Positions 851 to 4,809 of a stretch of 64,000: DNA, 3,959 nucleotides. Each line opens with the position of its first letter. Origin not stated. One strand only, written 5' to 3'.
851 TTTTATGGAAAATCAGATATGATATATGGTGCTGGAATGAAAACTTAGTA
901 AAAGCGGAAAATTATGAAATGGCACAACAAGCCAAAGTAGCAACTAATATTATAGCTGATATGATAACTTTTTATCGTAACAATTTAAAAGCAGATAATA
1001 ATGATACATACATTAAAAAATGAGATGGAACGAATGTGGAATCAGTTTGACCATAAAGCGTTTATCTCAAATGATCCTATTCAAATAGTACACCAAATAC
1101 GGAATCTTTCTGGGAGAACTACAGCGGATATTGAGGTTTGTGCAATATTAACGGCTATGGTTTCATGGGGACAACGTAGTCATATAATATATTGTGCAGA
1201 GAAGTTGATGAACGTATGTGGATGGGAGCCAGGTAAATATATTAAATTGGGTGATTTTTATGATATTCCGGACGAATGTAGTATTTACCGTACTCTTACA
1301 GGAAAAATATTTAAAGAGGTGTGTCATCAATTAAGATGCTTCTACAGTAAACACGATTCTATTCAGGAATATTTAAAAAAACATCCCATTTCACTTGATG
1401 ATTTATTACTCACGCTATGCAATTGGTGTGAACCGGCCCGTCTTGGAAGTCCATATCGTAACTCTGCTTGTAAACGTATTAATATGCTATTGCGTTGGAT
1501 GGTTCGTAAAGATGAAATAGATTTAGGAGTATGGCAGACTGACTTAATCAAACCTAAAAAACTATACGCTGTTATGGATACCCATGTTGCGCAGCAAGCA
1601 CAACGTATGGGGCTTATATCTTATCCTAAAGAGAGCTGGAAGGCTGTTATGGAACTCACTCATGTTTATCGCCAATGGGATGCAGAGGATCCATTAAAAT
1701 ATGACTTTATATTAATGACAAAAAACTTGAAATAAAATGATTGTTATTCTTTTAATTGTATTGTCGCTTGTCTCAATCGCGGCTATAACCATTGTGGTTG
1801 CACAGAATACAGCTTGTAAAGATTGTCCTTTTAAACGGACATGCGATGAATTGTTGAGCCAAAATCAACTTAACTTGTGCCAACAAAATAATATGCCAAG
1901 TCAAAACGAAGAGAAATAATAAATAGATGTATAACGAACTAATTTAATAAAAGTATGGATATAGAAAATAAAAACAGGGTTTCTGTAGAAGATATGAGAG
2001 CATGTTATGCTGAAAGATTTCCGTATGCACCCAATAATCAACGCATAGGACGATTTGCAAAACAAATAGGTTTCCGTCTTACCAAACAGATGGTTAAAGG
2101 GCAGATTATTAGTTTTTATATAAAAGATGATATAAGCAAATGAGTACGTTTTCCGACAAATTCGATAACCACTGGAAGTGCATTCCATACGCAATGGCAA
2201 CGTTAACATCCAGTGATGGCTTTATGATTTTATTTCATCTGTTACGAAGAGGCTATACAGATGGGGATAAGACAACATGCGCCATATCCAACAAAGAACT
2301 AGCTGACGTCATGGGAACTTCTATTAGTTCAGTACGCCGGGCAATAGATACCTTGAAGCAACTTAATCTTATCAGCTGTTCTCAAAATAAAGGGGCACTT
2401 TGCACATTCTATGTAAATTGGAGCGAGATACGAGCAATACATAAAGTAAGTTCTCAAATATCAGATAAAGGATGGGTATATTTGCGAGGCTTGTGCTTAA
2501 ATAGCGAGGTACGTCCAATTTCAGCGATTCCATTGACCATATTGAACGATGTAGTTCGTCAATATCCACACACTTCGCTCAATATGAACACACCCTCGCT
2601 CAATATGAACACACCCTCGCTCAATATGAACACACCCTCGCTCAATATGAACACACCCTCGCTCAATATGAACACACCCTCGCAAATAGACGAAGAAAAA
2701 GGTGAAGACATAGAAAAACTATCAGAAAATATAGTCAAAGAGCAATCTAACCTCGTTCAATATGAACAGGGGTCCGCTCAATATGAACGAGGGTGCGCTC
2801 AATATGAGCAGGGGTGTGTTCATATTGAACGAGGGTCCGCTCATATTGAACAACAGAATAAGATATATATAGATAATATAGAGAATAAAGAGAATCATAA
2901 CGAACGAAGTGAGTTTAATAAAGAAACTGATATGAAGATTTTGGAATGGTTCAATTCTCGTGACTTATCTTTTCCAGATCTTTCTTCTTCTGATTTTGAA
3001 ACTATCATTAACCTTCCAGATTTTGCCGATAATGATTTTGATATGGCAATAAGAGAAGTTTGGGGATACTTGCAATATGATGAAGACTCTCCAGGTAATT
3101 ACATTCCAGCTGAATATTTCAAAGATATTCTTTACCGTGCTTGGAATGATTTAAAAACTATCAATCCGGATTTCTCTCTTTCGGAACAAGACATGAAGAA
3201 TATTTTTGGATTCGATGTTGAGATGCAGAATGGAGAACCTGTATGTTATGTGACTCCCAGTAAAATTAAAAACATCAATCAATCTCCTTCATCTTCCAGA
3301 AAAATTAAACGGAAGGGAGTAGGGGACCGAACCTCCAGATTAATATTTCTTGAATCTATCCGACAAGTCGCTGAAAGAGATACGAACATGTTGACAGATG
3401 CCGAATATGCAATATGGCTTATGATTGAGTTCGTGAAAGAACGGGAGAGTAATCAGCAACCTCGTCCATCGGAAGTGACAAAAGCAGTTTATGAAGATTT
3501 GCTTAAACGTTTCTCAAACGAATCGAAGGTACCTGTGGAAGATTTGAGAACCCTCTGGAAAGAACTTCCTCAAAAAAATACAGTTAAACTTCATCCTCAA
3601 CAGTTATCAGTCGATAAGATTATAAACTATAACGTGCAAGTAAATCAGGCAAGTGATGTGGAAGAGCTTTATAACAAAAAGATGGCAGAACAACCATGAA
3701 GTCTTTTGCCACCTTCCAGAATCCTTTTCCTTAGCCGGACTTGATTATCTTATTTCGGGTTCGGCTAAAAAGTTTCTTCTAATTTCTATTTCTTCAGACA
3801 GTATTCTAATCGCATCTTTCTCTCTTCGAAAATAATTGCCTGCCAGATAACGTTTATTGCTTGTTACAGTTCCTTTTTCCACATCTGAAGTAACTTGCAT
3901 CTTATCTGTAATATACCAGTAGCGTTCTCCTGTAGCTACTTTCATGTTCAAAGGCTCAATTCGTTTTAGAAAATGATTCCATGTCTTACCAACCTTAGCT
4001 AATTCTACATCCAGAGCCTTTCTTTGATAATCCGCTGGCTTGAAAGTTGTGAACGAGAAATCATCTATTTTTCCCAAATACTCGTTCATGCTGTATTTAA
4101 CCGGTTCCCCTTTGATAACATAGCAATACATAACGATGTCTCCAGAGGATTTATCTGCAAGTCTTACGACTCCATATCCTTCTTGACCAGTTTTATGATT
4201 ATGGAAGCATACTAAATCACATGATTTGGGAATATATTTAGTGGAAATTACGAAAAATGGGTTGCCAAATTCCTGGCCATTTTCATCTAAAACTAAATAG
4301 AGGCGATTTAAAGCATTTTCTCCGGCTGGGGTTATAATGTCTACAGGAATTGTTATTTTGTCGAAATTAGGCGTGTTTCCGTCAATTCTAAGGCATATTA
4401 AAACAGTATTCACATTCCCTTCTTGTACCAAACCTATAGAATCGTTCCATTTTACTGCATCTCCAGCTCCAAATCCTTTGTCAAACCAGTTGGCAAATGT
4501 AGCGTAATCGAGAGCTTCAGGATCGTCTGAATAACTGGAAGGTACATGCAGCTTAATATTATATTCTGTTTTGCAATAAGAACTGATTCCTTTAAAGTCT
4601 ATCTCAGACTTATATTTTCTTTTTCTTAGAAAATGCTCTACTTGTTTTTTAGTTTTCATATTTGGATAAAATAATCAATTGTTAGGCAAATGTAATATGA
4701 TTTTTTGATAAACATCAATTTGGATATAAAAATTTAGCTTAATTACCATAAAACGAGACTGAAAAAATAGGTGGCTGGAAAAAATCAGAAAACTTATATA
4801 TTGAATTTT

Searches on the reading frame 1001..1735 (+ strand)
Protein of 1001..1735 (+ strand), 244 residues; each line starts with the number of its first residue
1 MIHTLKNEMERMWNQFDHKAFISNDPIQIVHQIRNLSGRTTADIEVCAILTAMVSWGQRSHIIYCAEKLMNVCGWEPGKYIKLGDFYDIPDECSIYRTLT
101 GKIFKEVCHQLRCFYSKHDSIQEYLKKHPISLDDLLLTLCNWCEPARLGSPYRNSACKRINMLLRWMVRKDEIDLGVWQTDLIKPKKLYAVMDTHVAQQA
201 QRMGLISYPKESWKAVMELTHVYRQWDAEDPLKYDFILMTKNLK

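Call 9: search_protein_families(library=pfam, proteins=[window:1001-1735:+], max_evalue=0.01)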
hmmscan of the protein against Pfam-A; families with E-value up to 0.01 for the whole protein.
window:1001-1735:+ (244 aa): 1 family
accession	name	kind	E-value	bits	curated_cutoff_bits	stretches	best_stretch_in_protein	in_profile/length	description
PF09674.15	DUF2400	-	4.2e-55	187.7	25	1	25-240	1-221/225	Protein of unknown function (DUF2400)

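Call 10: search_protein_families(library=phrogs, proteins=[window:1001-1735:+], max_evalue=0.001)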
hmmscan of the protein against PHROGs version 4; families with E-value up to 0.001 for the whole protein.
window:1001-1735:+ (244 aa): 0 families

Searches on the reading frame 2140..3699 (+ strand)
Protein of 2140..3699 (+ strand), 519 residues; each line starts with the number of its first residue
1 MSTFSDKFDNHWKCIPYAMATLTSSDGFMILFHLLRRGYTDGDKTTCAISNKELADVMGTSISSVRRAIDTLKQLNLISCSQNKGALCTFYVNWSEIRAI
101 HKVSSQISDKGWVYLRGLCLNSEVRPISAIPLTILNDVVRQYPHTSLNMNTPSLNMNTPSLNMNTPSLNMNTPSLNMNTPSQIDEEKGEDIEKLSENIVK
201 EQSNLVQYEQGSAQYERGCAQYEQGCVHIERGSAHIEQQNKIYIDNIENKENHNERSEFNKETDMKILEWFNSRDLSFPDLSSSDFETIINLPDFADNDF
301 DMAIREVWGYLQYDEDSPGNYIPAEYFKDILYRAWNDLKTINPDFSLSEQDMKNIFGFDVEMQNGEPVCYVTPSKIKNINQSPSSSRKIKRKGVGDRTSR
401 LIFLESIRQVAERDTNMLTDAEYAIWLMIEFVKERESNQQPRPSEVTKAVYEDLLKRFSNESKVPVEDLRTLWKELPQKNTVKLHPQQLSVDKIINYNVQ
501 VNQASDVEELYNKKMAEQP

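Call 9: search_protein_families(library=pfam, proteins=[window:2140-3699:+], max_evalue=0.01)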
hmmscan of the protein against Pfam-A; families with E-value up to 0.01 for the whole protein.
window:2140-3699:+ (519 aa): 7 families
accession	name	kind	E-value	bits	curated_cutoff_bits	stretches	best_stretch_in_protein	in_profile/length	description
PF13545.12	HTH_Crp_2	-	3.1e-05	24.3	27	1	34-82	7-55/70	Crp-like helix-turn-helix domain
PF13730.12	HTH_36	-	0.00022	21.4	25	1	30-78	10-55/55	Helix-turn-helix domain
PF00392.27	GntR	-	0.00067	19.7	27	1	50-86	26-62/64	Bacterial regulatory proteins, gntR family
PF01047.28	MarR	-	0.00092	19.5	24.6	1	48-84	17-53/59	MarR family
PF13412.12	HTH_24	-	0.0029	17.6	21.9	1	49-78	18-47/48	Winged helix-turn-helix DNA-binding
PF09681.16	Phage_rep_org_N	-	0.0045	17.4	23.3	0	50-101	55-103/121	N-terminal phage replisome organiser (Phage_rep_org_N)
PF04492.19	Phage_rep_O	-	0.0057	17.6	28.7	0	28-94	30-95/95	Bacteriophage replication protein O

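Call 10: search_protein_families(library=phrogs, proteins=[window:2140-3699:+], max_evalue=0.001)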
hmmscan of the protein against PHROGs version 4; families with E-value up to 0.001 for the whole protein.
window:2140-3699:+ (519 aa): 4 families
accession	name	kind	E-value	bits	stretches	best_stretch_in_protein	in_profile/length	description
phrog_391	-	DNA, RNA and nucleotide metabolism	1.1e-06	29.6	1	35-196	24-171/298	replication initiation O-like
phrog_186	-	DNA, RNA and nucleotide metabolism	1.2e-06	29.4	1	7-101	28-113/308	DnaD-like helicase loader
phrog_270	-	DNA, RNA and nucleotide metabolism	0.00027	21.4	1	35-107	56-125/383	replication initiation protein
phrog_678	-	DNA, RNA and nucleotide metabolism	0.00047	20.8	0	31-82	77-119/346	replication initiation O-like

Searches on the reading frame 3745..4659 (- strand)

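Call 9: search_protein_families(library=pfam, proteins=[window:3745-4659:-], max_evalue=0.01)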
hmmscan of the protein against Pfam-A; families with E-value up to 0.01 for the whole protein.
window:3745-4659:- (304 aa): 1 family
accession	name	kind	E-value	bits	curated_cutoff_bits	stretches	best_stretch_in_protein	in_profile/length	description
PF21991.1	capSnatchArena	-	0.0042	17.1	24.2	0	223-282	82-138/194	Cap-snatching endonuclease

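Call 10: search_protein_families(library=phrogs, proteins=[window:3745-4659:-], max_evalue=0.001)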
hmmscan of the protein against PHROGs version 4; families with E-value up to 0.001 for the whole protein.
window:3745-4659:- (304 aa): 0 families
